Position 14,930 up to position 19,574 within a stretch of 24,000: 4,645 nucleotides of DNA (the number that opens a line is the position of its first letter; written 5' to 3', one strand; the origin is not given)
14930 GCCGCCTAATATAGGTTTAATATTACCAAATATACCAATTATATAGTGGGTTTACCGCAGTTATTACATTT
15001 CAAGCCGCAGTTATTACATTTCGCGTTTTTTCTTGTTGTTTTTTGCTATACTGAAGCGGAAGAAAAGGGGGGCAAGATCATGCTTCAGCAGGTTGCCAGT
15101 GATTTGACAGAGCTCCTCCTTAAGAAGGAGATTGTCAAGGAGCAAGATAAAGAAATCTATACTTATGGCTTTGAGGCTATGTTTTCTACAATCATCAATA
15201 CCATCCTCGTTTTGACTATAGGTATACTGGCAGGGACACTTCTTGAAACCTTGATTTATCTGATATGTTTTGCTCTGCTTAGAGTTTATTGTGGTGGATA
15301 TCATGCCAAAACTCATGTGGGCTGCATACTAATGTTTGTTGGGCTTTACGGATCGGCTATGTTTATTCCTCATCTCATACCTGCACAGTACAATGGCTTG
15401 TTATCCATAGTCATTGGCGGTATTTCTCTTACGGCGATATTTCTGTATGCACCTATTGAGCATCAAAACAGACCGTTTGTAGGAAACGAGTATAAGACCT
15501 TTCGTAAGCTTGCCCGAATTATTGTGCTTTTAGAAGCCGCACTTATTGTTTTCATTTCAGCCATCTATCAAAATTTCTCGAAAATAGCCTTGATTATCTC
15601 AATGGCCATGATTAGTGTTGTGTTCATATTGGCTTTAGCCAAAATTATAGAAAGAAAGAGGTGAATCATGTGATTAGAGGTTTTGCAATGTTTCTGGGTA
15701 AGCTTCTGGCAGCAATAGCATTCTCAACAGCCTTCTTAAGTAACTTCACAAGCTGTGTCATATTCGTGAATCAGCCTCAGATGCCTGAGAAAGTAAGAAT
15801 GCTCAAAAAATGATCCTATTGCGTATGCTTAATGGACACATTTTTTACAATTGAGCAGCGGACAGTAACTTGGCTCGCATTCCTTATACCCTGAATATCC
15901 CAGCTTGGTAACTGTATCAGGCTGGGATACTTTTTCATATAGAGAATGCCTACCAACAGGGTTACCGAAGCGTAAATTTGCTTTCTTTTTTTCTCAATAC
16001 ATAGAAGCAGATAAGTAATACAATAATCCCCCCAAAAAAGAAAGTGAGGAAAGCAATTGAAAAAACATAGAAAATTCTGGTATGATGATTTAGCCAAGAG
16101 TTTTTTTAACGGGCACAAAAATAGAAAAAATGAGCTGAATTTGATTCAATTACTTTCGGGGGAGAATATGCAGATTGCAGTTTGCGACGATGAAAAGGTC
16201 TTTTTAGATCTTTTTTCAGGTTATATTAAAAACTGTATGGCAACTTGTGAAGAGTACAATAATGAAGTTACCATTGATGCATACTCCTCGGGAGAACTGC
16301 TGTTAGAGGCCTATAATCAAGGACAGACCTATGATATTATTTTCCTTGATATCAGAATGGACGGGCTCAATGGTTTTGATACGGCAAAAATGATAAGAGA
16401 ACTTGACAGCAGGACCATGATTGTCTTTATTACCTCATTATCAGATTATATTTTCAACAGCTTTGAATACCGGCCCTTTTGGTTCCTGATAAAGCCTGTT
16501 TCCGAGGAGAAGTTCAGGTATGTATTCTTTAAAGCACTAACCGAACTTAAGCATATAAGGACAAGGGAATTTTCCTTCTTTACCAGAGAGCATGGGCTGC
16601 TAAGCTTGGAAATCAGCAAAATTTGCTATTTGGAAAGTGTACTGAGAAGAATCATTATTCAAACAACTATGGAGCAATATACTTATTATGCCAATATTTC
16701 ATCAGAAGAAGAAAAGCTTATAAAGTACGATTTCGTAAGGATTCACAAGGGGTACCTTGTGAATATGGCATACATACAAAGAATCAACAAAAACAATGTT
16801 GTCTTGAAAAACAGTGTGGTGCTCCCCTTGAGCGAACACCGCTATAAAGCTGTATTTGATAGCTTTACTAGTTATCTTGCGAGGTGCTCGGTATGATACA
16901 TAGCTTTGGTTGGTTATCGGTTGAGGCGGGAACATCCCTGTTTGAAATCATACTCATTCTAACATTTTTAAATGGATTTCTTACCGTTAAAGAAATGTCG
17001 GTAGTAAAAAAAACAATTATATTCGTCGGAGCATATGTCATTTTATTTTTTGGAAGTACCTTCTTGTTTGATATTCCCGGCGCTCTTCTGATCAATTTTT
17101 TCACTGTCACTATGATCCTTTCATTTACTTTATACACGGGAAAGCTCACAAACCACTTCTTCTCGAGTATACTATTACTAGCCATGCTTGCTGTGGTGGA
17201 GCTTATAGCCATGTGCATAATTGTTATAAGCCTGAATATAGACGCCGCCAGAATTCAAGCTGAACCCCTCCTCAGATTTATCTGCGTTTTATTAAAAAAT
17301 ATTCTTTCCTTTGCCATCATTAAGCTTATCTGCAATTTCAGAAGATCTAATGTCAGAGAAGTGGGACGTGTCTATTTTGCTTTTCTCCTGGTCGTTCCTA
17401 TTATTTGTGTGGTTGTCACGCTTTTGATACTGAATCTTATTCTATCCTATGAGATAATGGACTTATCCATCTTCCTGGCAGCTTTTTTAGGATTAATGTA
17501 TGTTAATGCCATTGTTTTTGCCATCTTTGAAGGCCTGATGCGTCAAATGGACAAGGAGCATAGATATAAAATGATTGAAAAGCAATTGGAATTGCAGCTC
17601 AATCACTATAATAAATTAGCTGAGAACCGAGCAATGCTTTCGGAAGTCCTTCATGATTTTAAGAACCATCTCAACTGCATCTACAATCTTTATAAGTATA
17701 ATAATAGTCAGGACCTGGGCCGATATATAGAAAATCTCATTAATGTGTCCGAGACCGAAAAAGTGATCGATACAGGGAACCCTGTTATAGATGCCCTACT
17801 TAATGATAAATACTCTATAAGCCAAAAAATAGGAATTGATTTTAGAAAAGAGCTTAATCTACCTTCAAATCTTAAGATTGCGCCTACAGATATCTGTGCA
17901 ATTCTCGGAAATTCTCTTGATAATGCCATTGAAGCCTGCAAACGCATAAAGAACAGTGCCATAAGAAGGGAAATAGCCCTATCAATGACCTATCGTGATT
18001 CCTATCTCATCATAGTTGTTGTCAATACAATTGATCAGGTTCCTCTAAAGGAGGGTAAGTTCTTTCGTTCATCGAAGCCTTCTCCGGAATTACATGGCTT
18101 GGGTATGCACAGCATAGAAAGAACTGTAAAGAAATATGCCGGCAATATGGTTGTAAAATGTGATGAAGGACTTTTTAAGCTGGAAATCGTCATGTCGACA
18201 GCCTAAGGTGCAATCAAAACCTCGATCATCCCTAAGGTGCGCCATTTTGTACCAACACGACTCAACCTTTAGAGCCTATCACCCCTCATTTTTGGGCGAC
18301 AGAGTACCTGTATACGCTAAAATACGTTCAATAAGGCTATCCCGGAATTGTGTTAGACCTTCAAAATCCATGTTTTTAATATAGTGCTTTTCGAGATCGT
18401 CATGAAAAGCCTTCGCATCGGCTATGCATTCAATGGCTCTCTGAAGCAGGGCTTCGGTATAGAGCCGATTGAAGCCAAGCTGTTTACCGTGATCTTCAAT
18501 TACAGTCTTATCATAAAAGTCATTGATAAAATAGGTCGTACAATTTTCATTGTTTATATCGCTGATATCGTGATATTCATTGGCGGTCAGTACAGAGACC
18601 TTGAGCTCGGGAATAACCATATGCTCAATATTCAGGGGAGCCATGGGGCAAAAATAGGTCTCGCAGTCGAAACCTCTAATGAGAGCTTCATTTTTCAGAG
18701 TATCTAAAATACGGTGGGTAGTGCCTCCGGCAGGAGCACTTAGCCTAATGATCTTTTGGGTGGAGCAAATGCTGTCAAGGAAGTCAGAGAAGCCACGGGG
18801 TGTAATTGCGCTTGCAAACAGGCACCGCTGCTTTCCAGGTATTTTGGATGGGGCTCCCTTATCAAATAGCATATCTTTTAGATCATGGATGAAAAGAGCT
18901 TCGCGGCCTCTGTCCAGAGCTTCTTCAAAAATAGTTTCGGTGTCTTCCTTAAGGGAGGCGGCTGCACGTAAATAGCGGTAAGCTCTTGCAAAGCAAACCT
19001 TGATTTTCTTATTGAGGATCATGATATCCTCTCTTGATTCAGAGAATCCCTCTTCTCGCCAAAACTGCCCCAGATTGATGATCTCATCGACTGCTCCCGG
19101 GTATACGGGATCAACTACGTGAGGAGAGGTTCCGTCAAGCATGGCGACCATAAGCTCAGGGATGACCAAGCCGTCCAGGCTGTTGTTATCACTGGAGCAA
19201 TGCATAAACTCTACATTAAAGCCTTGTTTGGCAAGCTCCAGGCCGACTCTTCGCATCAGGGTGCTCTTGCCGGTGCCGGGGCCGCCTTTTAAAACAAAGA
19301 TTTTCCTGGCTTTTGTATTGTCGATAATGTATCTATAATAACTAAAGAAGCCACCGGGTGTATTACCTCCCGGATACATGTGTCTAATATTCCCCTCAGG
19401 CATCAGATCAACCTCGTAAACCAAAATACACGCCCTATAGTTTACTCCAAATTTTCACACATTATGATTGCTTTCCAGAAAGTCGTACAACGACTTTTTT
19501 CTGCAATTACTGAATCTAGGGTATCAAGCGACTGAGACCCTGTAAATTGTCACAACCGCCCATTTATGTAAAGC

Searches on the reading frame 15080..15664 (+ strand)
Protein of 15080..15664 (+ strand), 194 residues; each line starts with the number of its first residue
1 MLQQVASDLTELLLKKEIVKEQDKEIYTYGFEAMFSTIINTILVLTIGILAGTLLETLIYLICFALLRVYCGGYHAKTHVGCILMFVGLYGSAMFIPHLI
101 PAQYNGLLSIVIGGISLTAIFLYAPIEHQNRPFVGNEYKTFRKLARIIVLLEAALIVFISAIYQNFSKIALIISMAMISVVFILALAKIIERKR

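Call 9: search_protein_families(library=pfam, proteins=[window:15080-15664:+])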
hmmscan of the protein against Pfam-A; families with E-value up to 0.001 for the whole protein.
window:15080-15664:+ (194 aa): 1 family
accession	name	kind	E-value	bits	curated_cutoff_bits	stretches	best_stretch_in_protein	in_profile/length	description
PF04647.20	AgrB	-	2.7e-42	144.7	23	1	8-185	3-182/185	Accessory gene regulator B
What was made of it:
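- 15080..15813 (+): agrB (15080-15664) and agrD (15670-15813, GTG start), which make the autoinducing peptide. Pfam AgrB E = 2.7e-42 (call 9).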

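Call 11: find_related_loci(query=window:15080-15664:+, collection=genome_contigs, flank=4000)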
Query window:15080-15664:+ (194 aa) in genome_contigs; peptide patterns used: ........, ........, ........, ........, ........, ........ (x = any residue, [..] = any of these).
148 stretches matched a pattern; 29 encode a relative of the query (tblastn E <= 1e-3); 29 distinct loci.
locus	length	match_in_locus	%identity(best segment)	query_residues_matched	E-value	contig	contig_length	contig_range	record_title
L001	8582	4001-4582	92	1-194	1e-116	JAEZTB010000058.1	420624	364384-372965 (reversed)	MAG: Bacillota bacterium isolate OH_PDB_28 k127_1458078, whole genome shotgun sequence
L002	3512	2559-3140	72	1-194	5e-86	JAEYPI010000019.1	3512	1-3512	MAG: Bacillota bacterium isolate OH_CBB_18 k127_1690924, whole genome shotgun sequence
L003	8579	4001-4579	51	1-193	2e-64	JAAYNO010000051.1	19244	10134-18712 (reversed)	MAG: Clostridiaceae bacterium isolate AS21ysBPME_216 35776_AS21, whole genome shotgun sequence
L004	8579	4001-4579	50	1-193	1e-61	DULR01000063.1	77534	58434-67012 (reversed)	MAG TPA_asm: Clostridiaceae bacterium isolate AS04akNAM_130 25250_AS04, whole genome shotgun sequence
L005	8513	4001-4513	52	1-171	2e-57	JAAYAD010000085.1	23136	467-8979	MAG: Clostridiaceae bacterium isolate AS02xzSISU_79 52735_AS02, whole genome shotgun sequence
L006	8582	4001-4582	45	1-194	6e-56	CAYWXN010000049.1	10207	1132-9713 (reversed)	MAG TPA_asm: uncultured Ruminiclostridium sp. isolate SRP192927_co1_258 genome assembly, contig: NODE_16075_length_10207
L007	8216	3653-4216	33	1-192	1e-28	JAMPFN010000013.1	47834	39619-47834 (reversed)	MAG: Clostridium sp. isolate NALB_7861_8 Scaffold_#13__SCF_013___47834_bp, whole genome shotgun sequence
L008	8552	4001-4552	30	1-192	8e-28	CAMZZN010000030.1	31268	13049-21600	MAG TPA_asm: uncultured Ruminococcus sp. isolate SRR14629575_bin.4_metawrap_v1.3_MAG genome assembly, contig: NODE.1109_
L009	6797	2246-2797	32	1-192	1e-27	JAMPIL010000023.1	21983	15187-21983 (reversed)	MAG: Ruminococcus flavefaciens isolate NALB_7963_3 Scaffold_#23__SCF_023___21983_bp, whole genome shotgun sequence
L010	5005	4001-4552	31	1-192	8e-27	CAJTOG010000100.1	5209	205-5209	MAG TPA_asm: uncultured Ruminococcus sp. isolate MGBC103721 genome assembly, contig: MGBC103721.100, whole genome shotgu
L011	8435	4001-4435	38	9-151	1e-25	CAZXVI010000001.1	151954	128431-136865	MAG TPA_asm: uncultured Ruminococcus sp. isolate SRP222994_co1_419 genome assembly, contig: NODE_50_length_151954_cov_7.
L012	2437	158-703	28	4-184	1e-24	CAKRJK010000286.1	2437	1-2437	MAG: uncultured Lachnospiraceae bacterium isolate REFINED_METABAT215_TOP10_CONTIGS_1500_ASSEMBLY_K77_MERGED__Hadza_MoBio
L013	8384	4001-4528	28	1-179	1e-21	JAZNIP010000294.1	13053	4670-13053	MAG: Lachnospiraceae bacterium isolate T1900044684_TS20190150.MAGScoT_cleanbin_000054 SGB_1713_k141_213866, whole genome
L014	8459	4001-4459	29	1-153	3e-20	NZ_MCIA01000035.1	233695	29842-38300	Lacrimispora algidixylanolytica strain SPL73 contig_9, whole genome shotgun sequence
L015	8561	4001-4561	27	1-188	4e-20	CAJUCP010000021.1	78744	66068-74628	MAG TPA_asm: uncultured Acetatifactor sp. isolate MGBC130908 genome assembly, contig: MGBC130908.21, whole genome shotgu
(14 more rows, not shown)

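Call 12: find_encoding_contigs(protein=window:15080-15664:+, flank=3000, max_places=10)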
Protein window:15080-15664:+ (194 aa): 4 contigs read that carry it; 1 place shown.
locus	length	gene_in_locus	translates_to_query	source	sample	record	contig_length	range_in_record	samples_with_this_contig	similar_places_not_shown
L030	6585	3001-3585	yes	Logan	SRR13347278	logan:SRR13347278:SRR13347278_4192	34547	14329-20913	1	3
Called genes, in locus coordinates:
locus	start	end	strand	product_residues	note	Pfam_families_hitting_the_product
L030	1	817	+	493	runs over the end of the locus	PF00672:HAMP, PF00512:HisKA, PF02518:HATPase_c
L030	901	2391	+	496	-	PF00089:Trypsin, PF13365:Trypsin_2, PF00595:PDZ, PF13180:PDZ_2, PF17820:PDZ_6 (faint)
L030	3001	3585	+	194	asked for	PF04647:AgrB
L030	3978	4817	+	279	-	PF00072:Response_reg, PF04397:LytTR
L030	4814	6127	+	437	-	PF14501:HATPase_c_5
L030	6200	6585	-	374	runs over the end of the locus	PF20720:nSTAND3 (faint), PF24883:NPHP3_N (faint), PF25199:nSTAND_NTPase5 (faint)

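Call 48: search_protein_families(library=ncbifam, proteins=[window:15080-15664:+], max_evalue=0.01)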
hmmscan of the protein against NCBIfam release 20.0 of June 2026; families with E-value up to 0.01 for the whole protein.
window:15080-15664:+ (194 aa): 1 family
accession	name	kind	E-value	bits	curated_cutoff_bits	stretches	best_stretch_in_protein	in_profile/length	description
NF002210.0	PRK01100.1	equivalog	5.5e-17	62.2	282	1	9-192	14-197/210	accessory gene regulator ArgB-like protein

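Call 59: find_homologous_proteins(query=window:15080-15664:+, max_evalue=1e-30)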
Query window:15080-15664:+ (194 aa): 12 proteins with E <= 1e-30 among 302 candidates.
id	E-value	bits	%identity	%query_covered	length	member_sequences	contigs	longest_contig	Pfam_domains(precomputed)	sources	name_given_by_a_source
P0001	4.9e-115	400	100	100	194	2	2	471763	PF04647.21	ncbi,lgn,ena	-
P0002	3.0e-106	371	92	100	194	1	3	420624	PF04647.21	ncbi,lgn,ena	-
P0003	6.0e-89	315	81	100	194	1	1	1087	PF04647.21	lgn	-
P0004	1.2e-80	288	72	100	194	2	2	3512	PF04647.21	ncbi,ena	-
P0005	4.2e-69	250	65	100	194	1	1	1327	PF04647.21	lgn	-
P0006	1.5e-65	239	58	100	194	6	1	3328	PF04647.21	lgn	-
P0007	5.0e-64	234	58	100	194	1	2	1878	PF04647.21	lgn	-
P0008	5.2e-57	211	57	96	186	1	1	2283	PF04647.21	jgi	jgi:accessory gene regulator B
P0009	1.2e-54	203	53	97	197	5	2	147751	PF04647.21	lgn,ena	-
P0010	3.7e-52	195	49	99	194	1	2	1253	PF04647.21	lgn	-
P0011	4.3e-52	195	52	99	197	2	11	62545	PF04647.21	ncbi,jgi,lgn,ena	-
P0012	2.1e-44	170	44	99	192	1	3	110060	PF04647.21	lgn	-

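Call 60: find_encoding_contigs(protein=P0003, flank=1500, max_places=2)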
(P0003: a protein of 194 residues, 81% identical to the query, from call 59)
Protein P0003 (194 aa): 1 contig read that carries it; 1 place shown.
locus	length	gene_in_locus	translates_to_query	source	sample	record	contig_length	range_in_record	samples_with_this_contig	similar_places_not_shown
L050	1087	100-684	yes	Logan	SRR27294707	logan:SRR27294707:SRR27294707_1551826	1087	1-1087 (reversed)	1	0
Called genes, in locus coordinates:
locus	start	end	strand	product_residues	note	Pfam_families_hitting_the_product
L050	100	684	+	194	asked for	PF04647:AgrB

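Call 61: find_encoding_contigs(protein=P0005, flank=1500, max_places=2)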
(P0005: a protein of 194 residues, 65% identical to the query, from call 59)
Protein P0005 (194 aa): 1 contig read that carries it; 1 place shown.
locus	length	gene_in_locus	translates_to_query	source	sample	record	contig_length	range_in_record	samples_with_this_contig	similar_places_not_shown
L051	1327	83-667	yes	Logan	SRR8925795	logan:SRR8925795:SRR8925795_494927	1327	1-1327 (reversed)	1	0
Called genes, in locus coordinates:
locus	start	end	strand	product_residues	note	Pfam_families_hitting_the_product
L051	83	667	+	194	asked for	PF04647:AgrB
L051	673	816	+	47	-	-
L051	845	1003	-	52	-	-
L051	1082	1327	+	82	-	?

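Call 62: find_encoding_contigs(protein=P0006, flank=1500, max_places=2)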
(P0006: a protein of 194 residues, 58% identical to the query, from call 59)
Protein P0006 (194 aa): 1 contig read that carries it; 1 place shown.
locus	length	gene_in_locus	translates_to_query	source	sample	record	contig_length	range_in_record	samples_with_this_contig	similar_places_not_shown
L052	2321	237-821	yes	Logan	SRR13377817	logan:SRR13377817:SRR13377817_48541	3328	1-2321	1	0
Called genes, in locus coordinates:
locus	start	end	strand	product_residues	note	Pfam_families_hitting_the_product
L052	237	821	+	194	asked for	PF04647:AgrB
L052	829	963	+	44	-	-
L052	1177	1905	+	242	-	PF00072:Response_reg, PF04397:LytTR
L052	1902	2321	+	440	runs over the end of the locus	PF02518:HATPase_c (weak), PF14501:HATPase_c_5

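Call 63: find_encoding_contigs(protein=P0007, flank=1500, max_places=2)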
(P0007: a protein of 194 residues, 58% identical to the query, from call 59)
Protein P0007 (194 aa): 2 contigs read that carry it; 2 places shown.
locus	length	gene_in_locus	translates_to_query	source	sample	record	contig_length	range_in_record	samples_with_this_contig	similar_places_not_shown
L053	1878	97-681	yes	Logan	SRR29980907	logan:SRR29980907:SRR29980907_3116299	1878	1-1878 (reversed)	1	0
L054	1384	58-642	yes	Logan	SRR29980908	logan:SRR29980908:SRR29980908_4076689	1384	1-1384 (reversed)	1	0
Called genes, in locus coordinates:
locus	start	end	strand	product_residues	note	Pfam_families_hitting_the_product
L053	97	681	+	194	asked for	PF04647:AgrB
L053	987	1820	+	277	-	PF00072:Response_reg, PF04397:LytTR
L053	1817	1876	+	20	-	?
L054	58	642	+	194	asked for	PF04647:AgrB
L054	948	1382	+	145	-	?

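Call 64: find_encoding_contigs(protein=P0008, flank=1500, max_places=2)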
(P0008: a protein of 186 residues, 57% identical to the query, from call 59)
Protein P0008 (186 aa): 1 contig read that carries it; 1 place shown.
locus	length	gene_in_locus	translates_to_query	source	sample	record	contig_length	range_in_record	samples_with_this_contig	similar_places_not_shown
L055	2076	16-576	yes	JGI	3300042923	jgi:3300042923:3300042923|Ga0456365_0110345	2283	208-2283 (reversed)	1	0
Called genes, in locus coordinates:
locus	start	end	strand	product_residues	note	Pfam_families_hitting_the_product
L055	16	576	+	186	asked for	PF04647:AgrB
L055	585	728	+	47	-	-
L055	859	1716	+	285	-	PF00072:Response_reg, PF04397:LytTR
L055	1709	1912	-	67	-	-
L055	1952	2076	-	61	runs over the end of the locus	-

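Call 65: find_encoding_contigs(protein=P0009, flank=1500, max_places=2)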
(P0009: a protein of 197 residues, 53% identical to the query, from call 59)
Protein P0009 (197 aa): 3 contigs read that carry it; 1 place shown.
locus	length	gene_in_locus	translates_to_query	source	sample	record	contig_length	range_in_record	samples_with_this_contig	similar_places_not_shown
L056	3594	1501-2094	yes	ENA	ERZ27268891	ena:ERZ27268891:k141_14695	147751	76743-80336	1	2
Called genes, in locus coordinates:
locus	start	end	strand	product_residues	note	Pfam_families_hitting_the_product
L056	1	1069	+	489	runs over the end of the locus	PF00089:Trypsin, PF13365:Trypsin_2, PF00595:PDZ, PF13180:PDZ_2, PF17820:PDZ_6 (weak)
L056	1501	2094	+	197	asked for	PF04647:AgrB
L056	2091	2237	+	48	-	-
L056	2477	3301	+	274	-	PF00072:Response_reg, PF04397:LytTR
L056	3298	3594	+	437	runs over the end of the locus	PF14501:HATPase_c_5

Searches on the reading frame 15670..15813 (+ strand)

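Call 9: search_protein_families(library=pfam, proteins=[window:15670-15813:+])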
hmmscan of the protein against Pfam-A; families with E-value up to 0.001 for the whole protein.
window:15670-15813:+ (47 aa): 0 families

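Call 48: search_protein_families(library=ncbifam, proteins=[window:15670-15813:+], max_evalue=0.01)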
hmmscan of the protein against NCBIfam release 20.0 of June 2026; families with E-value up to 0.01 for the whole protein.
window:15670-15813:+ (47 aa): 1 family
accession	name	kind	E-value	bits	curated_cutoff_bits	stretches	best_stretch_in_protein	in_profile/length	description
TIGR04223.1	quorum_AgrD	subfamily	3.4e-06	27.1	19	1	9-43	3-37/38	AgrD family cyclic lactone autoinducer peptide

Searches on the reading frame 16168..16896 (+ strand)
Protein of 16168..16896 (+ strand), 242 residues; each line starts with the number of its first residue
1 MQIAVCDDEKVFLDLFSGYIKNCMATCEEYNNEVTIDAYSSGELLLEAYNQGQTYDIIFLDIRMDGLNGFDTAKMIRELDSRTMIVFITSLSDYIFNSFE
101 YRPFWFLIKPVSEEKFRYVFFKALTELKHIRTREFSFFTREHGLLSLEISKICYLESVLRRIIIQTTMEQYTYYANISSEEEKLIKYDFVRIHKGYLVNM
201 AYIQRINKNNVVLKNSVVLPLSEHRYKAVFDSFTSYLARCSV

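Call 9: search_protein_families(library=pfam, proteins=[window:16168-16896:+])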
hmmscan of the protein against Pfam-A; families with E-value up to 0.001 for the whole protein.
window:16168-16896:+ (242 aa): 2 families
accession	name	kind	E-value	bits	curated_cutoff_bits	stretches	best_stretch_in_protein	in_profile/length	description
PF04397.21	LytTR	-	3.5e-16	59.6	22.6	1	144-230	3-94/98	LytTr DNA-binding domain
PF00072.30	Response_reg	-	3.3e-13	50.2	30.2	1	3-116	1-106/111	Response regulator receiver domain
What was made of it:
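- On LytTR (AgrA/VirR/RgaR)-activated regulatory RNA of an agr-type quorum-sensing system (a functional class): The regulator and kinase are at 16168-18206 (call 9).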

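Call 48: search_protein_families(library=ncbifam, proteins=[window:16168-16896:+], max_evalue=0.01)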
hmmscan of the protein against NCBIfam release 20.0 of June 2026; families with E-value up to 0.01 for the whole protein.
window:16168-16896:+ (242 aa): 41 families (the best 25 are shown)
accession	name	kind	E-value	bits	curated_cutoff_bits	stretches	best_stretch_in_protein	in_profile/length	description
NF008677.0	PRK11697.1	equivalog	9.1e-16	57.9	246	1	54-223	47-225/238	two-component system response regulator BtsR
NF010684.1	PRK14084.1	equivalog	9.9e-15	54.9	375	2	53-119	45-111/254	response regulator transcription factor LytR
NF051850.1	RespRegRprY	equivalog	3.6e-09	36.4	370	1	2-118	6-114/234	response regulator transcription factor RprY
NF046049.1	quorum_RR_AgrA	equivalog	1.3e-08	34.7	400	1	1-212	1-219/238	quorum-sensing response regulator AgrA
NF052313.1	T9SS_RR_PorX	equivalog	3.1e-08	32.8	300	1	35-149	26-141/513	T9SS response regulator signal transducer PorX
NF008469.0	PRK11361.1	equivalog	1e-06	27.7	714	1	37-131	32-126/461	acetoacetate metabolism transcriptional regulator AtoC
NF053854.1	RespRegPhoBBctds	equivalog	1.7e-06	27.5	270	1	35-90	24-79/225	two-component system response regulator PhoB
NF007750.0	PRK10430.1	equivalog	3.4e-06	26.7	262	1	34-130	31-127/239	two-component system response regulator DcuR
NF007135.0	PRK09581.1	equivalog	5.5e-06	25.5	474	1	41-131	34-126/457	PleD family two-component system response regulator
NF041880.1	EPS_EpsF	equivalog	7.1e-06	24.8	900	1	53-146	38-139/492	response regulator EpsF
NF045901.1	HisKinLetSLeg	equivalog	7.4e-06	24.2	1650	1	31-124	692-789/906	two-component system sensor histidine kinase LetS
NF041946.1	LuxO_transreg_Vib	equivalog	1.8e-05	23.7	800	1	33-130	20-118/463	quorum-sensing sigma-54 dependent transcriptional regulator LuxO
NF007969.0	PRK10693.1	equivalog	6e-05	22.2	329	1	2-91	9-88/337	two-component system response regulator RssB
NF007403.0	PRK09935.1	equivalog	0.00011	21.8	271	1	47-96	42-91/210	fimbria biosynthesis transcriptional regulator FimZ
NF046022.1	RespRegCpdRBruc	equivalog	0.00015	21.7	180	1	36-92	28-83/120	cell cycle two-component system response regulator CpdR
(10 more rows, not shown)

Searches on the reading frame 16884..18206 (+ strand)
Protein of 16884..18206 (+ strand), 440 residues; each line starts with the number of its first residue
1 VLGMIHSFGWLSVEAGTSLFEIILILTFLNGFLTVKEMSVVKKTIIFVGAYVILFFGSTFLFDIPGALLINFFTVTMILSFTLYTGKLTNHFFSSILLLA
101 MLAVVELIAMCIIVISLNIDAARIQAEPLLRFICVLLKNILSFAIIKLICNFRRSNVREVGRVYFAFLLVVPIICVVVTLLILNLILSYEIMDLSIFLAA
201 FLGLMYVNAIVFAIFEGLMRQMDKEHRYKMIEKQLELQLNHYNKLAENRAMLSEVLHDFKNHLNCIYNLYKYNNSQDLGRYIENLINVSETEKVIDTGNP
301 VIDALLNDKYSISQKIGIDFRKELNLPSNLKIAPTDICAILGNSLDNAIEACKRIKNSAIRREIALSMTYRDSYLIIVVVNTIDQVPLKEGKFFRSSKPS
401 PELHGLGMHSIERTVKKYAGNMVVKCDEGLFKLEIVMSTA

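Call 9: search_protein_families(library=pfam, proteins=[window:16884-18206:+])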
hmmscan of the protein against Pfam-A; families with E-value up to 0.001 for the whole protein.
window:16884-18206:+ (440 aa): 2 families
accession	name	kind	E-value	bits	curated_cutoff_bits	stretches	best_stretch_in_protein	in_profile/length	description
PF14501.12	HATPase_c_5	-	3.9e-23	81.7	22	1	333-437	2-101/102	GHKL domain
PF02518.31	HATPase_c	-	0.00014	22.7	26.4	1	335-428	4-97/111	Histidine kinase-, DNA gyrase B-, and HSP90-like ATPase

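Call 48: search_protein_families(library=ncbifam, proteins=[window:16884-18206:+], max_evalue=0.01)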
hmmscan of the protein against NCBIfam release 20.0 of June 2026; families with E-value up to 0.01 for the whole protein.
window:16884-18206:+ (440 aa): 3 families
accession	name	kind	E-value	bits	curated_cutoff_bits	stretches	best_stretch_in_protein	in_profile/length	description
NF008298.1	PRK11086.1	subfamily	1.7e-12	46.6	520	1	252-431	333-516/529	DcuS/MalK family sensor histidine kinase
NF038334.1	malate_HK_MalK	exception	2.8e-11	42.8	800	1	252-427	333-512/533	malate sensor histidine kinase MalK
NF011627.0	PRK15053.1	equivalog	0.00046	18.9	656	1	325-424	423-523/552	sensor histidine kinase DpiB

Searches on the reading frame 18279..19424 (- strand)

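Call 9: search_protein_families(library=pfam, proteins=[window:18279-19424:-])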
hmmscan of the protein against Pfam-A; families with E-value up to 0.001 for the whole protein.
window:18279-19424:- (381 aa): 5 families
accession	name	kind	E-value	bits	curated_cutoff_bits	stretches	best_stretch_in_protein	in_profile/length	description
PF25199.1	nSTAND_NTPase5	-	1.1e-05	25.7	34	1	35-82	36-84/145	Novel STAND NTPase 5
PF24883.2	NPHP3_N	-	1.9e-05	25.3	24.8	1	31-82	13-64/164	Nephrocystin 3, N-terminal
PF20720.3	nSTAND3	-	3.3e-05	24.1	27.2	1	30-78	7-52/155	Novel STAND NTPase 3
PF13401.12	AAA_22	-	0.00018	22.3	27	1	39-86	4-50/130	AAA domain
PF13604.12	AAA_30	-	0.00084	19.6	27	0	38-73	16-51/191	AAA domain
